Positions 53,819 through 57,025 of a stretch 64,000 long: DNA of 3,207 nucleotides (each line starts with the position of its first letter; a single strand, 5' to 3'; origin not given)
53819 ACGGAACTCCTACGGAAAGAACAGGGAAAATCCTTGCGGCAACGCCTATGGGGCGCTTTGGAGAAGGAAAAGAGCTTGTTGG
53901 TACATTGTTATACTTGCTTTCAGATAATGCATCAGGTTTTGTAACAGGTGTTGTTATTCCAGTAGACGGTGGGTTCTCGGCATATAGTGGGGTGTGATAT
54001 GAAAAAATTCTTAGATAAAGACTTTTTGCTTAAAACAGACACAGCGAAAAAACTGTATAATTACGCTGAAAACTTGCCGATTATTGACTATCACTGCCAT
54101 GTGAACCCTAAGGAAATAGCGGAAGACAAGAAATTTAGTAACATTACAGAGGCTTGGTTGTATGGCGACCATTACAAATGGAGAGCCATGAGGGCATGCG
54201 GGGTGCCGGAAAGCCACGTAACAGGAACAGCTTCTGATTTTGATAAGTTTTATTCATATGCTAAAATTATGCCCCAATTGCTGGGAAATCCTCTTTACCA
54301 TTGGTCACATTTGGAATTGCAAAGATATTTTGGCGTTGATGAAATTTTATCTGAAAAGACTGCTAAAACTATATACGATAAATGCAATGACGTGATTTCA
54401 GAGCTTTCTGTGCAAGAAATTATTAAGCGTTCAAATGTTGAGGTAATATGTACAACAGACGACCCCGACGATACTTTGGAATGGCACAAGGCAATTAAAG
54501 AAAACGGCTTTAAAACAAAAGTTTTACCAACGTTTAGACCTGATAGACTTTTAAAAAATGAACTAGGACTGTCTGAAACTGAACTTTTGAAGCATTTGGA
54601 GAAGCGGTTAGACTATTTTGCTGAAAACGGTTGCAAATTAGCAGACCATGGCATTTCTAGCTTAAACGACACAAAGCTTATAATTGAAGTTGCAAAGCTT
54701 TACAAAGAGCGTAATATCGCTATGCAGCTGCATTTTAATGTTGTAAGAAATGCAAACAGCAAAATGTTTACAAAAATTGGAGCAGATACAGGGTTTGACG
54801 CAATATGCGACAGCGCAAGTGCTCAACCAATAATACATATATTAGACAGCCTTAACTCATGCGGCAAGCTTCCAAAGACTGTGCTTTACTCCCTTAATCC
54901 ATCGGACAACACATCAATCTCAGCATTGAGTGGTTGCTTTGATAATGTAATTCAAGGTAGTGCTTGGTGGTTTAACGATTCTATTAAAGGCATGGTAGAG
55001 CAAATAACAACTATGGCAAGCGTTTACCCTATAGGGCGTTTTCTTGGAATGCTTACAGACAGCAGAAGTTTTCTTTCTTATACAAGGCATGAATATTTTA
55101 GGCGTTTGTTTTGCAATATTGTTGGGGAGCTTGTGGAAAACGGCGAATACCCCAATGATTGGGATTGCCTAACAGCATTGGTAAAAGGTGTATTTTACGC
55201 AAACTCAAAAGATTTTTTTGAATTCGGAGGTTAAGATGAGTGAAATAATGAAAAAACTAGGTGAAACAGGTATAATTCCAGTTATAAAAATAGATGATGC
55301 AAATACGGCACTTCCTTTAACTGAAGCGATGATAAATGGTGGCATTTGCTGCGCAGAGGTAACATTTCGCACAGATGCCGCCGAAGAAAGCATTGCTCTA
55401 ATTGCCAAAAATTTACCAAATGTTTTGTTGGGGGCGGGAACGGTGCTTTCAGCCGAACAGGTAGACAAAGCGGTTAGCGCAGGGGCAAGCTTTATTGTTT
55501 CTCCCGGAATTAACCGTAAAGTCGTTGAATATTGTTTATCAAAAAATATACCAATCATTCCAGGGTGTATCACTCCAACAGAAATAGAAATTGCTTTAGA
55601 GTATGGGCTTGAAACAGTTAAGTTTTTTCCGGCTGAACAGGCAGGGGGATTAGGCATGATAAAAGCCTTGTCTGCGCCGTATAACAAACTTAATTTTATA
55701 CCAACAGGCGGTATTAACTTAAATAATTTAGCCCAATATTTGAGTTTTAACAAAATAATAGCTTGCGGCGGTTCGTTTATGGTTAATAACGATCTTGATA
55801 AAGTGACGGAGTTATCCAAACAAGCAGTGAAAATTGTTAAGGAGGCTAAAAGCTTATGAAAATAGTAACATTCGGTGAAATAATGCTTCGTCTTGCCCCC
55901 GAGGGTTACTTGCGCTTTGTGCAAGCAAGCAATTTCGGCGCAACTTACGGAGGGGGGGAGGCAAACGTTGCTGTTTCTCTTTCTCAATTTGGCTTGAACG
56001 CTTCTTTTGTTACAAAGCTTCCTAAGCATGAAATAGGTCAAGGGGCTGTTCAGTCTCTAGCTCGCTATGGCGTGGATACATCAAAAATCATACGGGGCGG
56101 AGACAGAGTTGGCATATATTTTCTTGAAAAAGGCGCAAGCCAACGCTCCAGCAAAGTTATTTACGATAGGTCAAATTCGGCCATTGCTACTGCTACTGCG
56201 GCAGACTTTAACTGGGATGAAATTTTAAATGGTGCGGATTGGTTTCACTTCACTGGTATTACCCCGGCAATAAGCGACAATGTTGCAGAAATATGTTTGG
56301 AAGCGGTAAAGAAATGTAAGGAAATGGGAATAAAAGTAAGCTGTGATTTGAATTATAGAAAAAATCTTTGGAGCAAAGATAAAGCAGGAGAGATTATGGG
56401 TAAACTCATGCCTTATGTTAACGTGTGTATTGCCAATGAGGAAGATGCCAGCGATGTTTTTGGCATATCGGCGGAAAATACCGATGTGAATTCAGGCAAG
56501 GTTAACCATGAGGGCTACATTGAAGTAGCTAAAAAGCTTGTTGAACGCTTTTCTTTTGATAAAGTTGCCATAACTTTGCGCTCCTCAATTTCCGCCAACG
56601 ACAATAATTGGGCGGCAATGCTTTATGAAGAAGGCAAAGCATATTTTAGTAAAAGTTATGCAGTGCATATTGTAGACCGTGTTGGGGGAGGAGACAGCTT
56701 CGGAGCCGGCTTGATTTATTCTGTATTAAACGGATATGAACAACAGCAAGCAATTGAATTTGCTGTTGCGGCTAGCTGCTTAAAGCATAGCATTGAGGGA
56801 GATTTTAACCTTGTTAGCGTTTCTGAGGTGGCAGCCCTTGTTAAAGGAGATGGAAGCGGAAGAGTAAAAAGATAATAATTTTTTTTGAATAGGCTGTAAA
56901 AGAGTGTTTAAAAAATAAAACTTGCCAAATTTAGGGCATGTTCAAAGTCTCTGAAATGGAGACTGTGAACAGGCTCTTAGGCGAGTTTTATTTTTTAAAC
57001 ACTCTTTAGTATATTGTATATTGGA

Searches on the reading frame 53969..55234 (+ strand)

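Call 93: search_protein_families(library=pfam, proteins=[window:53969-55234:+], max_evalue=0.00001)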
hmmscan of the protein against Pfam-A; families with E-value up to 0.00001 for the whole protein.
window:53969-55234:+ (421 aa): 1 family
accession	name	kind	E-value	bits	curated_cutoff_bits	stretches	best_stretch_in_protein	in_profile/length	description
PF02614.20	UxaC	-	5.6e-159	530.3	25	2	11-232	1-243/464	Glucuronate isomerase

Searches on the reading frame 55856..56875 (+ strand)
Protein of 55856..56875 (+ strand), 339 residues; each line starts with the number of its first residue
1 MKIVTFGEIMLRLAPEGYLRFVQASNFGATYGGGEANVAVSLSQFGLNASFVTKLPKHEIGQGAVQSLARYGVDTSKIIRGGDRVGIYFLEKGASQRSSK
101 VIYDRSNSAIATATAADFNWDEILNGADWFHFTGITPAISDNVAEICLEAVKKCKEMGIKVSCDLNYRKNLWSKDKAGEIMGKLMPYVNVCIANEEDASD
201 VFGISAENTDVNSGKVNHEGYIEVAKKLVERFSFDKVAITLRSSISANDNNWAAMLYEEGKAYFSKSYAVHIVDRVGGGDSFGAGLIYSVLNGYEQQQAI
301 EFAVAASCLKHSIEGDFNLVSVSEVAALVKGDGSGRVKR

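Call 93: search_protein_families(library=pfam, proteins=[window:55856-56875:+], max_evalue=0.00001)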
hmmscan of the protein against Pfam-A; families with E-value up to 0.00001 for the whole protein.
window:55856-56875:+ (339 aa): 1 family
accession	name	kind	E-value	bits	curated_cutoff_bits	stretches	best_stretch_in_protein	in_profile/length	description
PF00294.29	PfkB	-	1.3e-36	127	25.8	1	2-310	3-289/302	pfkB family carbohydrate kinase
